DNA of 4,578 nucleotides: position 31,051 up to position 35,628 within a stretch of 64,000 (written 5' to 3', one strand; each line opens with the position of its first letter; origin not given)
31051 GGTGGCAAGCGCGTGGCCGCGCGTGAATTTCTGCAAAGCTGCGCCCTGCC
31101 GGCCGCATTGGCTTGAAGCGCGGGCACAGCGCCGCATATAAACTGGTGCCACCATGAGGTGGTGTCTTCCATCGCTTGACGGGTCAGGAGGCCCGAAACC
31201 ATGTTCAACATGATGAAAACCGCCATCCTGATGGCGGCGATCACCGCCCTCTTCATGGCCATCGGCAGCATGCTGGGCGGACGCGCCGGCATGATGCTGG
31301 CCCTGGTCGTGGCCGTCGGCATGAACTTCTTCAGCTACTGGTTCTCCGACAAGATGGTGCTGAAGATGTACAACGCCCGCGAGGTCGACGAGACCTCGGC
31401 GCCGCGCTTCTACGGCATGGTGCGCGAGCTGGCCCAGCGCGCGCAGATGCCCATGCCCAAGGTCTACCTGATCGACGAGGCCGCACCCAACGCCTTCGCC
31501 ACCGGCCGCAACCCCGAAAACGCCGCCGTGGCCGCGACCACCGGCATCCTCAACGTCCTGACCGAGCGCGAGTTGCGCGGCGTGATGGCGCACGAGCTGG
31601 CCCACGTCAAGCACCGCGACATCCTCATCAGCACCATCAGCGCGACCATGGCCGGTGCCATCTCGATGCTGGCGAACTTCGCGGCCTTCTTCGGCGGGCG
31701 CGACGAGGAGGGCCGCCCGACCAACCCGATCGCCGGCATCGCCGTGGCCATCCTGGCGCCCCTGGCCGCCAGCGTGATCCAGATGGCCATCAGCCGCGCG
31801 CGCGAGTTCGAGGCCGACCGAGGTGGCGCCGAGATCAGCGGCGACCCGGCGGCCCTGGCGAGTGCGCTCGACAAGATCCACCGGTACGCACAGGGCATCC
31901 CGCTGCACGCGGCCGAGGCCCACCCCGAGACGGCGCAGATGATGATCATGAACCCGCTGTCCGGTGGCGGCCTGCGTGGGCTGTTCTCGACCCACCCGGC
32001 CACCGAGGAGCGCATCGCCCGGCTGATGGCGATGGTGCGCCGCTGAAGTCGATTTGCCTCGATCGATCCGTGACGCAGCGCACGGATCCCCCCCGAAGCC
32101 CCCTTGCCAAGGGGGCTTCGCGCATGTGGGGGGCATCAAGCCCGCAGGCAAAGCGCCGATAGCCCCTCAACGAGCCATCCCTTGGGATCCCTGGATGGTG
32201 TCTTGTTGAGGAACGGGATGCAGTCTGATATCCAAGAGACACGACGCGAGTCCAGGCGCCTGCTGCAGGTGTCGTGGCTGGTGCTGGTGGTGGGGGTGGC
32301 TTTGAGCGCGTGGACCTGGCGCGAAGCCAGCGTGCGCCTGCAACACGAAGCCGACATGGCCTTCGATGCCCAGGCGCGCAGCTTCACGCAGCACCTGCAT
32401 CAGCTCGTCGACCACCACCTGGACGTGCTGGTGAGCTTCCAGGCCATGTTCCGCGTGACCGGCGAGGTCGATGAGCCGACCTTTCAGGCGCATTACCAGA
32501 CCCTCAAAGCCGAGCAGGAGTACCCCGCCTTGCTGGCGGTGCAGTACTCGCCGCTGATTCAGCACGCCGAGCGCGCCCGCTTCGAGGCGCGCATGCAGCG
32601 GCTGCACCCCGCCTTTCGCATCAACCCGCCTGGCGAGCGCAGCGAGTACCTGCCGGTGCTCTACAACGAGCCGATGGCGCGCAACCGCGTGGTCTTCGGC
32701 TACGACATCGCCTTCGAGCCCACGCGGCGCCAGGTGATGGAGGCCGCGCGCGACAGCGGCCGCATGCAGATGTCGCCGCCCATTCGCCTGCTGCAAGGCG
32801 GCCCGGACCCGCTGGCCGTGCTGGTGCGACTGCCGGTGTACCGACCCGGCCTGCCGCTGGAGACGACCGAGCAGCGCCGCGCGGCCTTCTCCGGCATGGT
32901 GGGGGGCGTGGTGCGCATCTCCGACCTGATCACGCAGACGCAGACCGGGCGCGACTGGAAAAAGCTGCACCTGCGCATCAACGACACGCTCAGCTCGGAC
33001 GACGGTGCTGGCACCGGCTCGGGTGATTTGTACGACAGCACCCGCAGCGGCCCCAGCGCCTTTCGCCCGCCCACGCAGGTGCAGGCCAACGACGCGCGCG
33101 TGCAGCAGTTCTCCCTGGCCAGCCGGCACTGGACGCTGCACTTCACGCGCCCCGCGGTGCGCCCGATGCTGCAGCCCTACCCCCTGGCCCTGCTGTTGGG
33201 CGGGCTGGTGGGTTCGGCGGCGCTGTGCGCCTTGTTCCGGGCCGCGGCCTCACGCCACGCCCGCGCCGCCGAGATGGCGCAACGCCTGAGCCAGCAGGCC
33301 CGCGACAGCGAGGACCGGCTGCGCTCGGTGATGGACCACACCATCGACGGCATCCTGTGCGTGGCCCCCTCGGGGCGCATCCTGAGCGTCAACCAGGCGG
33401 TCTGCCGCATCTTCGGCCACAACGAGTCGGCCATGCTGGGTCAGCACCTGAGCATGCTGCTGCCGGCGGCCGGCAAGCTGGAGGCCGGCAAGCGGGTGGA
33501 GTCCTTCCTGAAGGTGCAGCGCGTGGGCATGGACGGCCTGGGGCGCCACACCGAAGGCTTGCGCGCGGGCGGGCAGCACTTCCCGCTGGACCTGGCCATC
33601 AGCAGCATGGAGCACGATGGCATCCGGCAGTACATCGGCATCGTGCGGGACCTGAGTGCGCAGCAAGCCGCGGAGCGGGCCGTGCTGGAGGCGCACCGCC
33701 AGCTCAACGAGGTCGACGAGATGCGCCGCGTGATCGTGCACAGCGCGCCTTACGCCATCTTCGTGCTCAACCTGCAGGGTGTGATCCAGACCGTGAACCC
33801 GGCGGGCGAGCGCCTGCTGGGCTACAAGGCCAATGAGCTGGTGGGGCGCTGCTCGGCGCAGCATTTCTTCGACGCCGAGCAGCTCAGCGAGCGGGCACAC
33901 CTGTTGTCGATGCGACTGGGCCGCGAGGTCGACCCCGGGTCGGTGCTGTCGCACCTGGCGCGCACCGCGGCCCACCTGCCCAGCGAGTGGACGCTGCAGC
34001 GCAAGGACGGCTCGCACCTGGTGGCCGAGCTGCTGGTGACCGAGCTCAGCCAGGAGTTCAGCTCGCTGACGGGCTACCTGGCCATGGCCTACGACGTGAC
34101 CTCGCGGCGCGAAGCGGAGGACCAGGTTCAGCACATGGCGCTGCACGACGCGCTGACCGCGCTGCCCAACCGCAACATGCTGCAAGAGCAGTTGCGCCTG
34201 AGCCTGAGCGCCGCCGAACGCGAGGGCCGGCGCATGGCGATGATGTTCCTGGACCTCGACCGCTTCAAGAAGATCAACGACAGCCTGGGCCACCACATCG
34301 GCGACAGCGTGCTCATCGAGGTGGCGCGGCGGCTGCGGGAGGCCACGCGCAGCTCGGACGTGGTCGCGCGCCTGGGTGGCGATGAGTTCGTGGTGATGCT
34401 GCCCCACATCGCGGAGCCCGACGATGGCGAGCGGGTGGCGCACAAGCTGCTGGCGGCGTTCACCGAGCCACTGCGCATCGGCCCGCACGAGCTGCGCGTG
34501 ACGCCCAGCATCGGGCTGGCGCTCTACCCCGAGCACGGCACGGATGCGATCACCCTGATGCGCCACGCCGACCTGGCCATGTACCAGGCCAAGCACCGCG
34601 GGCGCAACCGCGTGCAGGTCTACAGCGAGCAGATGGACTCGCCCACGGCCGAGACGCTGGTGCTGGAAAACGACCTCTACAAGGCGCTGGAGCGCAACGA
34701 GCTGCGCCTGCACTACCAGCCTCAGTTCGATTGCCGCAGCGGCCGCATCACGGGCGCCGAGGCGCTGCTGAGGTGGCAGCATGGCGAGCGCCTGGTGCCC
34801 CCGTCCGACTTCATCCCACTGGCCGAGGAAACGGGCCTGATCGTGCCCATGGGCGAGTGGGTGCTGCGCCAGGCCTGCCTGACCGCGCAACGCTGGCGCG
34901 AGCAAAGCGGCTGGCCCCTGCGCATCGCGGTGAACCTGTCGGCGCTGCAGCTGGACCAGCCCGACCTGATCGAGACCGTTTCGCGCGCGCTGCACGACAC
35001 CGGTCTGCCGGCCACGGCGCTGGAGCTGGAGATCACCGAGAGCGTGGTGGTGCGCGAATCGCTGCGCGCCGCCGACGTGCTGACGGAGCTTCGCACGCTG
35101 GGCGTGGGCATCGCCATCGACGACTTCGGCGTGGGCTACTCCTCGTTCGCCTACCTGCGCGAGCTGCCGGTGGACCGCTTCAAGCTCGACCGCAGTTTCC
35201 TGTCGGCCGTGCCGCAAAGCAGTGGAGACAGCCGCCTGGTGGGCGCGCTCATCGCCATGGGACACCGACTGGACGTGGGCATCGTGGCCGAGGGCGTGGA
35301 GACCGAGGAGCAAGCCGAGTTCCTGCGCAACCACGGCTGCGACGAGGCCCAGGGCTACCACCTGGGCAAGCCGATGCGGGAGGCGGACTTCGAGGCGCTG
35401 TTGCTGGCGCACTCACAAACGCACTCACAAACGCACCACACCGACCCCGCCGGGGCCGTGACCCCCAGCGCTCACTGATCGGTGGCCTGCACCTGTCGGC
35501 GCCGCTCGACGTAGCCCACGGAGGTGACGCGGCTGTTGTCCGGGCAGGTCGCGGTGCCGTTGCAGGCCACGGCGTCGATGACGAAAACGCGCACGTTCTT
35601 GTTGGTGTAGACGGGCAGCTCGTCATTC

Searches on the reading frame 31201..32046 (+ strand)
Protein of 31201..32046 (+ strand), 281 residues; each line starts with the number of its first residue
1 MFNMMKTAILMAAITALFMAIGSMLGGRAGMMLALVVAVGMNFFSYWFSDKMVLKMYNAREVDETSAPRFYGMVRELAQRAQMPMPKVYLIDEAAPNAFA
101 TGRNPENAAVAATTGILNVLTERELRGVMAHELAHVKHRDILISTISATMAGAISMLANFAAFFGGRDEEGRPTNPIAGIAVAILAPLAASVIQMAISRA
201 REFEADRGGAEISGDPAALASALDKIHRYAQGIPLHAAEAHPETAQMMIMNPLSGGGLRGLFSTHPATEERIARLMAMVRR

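Call 91: search_protein_families(library=pfam, proteins=[window:31201-32046:+], max_evalue=0.00001)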
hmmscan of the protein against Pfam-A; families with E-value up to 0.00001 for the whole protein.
window:31201-32046:+ (281 aa): 1 family
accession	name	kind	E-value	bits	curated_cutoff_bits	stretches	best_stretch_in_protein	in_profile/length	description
PF01435.24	Peptidase_M48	-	1.7e-36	126.2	20.3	1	73-277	10-184/186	Peptidase family M48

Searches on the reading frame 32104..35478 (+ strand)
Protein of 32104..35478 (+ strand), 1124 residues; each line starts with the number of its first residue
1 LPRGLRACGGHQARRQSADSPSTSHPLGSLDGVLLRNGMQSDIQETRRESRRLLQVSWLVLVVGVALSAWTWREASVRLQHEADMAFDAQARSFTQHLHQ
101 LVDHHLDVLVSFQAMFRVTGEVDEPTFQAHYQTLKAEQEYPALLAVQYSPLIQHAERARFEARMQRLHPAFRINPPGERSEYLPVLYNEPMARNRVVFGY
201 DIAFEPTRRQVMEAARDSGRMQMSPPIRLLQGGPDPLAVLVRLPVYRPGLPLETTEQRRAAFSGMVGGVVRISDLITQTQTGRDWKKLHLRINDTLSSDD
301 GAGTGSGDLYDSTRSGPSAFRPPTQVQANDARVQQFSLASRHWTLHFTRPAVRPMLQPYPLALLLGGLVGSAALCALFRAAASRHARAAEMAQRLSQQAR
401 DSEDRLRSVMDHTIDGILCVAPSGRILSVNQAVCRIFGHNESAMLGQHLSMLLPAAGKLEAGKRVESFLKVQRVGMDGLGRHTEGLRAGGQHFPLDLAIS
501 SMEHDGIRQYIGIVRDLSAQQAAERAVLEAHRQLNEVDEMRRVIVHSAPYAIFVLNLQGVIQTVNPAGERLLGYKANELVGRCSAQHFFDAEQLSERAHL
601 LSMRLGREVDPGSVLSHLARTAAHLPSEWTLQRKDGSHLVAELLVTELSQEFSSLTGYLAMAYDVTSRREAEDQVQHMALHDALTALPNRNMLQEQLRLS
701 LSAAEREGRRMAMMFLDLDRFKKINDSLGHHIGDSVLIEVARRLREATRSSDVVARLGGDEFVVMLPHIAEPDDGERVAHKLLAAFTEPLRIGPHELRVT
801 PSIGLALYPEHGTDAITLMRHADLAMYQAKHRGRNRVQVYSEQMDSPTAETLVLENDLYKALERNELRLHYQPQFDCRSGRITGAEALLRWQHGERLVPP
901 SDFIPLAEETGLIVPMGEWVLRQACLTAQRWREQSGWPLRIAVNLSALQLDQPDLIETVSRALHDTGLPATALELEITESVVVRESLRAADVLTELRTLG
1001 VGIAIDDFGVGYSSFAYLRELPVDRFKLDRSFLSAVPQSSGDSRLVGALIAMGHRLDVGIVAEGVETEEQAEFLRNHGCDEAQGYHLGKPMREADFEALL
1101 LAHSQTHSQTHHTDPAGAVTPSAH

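Call 91: search_protein_families(library=pfam, proteins=[window:32104-35478:+], max_evalue=0.00001)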
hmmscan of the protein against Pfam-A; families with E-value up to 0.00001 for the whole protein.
window:32104-35478:+ (1124 aa): 8 families
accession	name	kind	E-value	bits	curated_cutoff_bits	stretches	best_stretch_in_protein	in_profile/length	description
PF00563.25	EAL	-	1.4e-76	257.4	31.3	1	856-1090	2-236/236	EAL domain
PF00990.26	GGDEF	-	4.1e-52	176.6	23.8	1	679-836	1-161/161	Diguanylate cyclase, GGDEF domain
PF03924.19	CHASE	-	7.1e-50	169.8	25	1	121-299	2-183/189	CHASE domain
PF00989.32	PAS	-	2e-21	76.5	22.6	2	405-516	2-112/113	PAS fold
PF13426.13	PAS_9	-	5e-21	75.4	27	2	415-518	2-102/103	PAS domain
PF08448.16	PAS_4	-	5.1e-15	56.1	23.1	1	546-670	2-110/110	PAS fold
PF13188.13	PAS_8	-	1.1e-14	54.2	21.8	1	405-447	2-41/65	PAS domain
PF24820.1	Diguanyl_cycl_sensor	-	3e-10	40.4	28.1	1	551-649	8-97/109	Diguanylate cyclase-like sensor domain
